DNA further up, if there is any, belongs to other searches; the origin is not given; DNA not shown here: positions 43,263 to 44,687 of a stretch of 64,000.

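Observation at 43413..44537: Trypsin-fold pseudo-protease with GlyGly-CTERM-like sorting tail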

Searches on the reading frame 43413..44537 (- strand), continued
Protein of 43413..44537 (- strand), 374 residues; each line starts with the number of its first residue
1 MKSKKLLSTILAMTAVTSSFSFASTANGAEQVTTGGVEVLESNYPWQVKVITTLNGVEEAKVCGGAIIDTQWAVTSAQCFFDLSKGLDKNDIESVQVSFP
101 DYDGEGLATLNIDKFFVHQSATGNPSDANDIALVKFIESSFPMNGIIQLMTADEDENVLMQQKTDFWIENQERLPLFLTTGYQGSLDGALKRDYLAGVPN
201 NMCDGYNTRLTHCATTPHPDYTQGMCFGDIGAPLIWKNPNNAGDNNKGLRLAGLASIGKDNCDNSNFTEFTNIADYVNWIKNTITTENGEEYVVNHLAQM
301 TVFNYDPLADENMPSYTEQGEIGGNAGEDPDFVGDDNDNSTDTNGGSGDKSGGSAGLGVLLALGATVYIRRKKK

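Call 98: search_protein_families(library=ncbifam, proteins=[L024:11212-13458:+, L004:5989-7095:+, P0154, P0166], max_evalue=1)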
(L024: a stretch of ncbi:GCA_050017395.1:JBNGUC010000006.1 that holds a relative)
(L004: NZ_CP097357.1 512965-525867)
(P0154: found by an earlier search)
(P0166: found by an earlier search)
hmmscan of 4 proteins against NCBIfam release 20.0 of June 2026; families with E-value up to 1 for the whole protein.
L024:11212-13458:+ (749 aa): 5 families
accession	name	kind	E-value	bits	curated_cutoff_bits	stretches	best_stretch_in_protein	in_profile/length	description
NF033609.2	MSCRAMM_ClfA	exception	1.7e-18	65.7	1150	2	339-643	558-867/934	MSCRAMM family adhesin clumping factor ClfA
NF012181.0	MSCRAMM_SdrD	exception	5e-18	64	2500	2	316-529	1108-1321/1379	MSCRAMM family adhesin SdrD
NF000535.3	MSCRAMM_SdrC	exception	4.5e-17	61.4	1700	2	326-525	706-905/963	MSCRAMM family adhesin SdrC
NF033845.1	MSCRAMM_ClfB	exception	5e-16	57.8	999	2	329-553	575-795/871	MSCRAMM family adhesin clumping factor ClfB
TIGR03501.1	GlyGly_CTERM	domain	0.0097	16.6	15.5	1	727-748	1-22/22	GlyGly-CTERM sorting domain-containing protein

L004:5989-7095:+ (369 aa): 4 families
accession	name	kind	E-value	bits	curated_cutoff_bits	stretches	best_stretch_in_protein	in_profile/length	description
NF038115.1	SVAGG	subfamily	0.0025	16.9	150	1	343-369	381-407/407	SVAGG family GlyGly-CTERM protein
TIGR03901.2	MYXO-CTERM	domain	0.017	15.5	20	1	347-368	10-32/34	MYXO-CTERM sorting domain-containing protein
TIGR03382.1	GC_trans_RRR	domain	0.025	15.2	15.85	1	347-368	5-26/27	MYXO-CTERM sorting domain-containing protein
NF041742.1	WGxxGxxG_fam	subfamily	0.24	12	35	0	1-29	1-30/69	WGxxGxxG family protein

P0154 (372 aa): 1 family
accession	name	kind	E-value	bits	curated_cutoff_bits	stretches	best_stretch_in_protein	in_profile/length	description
TIGR03501.1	GlyGly_CTERM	domain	0.12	13.2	15.5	1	350-371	1-22/22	GlyGly-CTERM sorting domain-containing protein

P0166 (366 aa): 1 family
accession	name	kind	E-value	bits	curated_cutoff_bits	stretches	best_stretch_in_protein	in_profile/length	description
TIGR03501.1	GlyGly_CTERM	domain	0.0019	18.8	15.5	1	344-365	1-22/22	GlyGly-CTERM sorting domain-containing protein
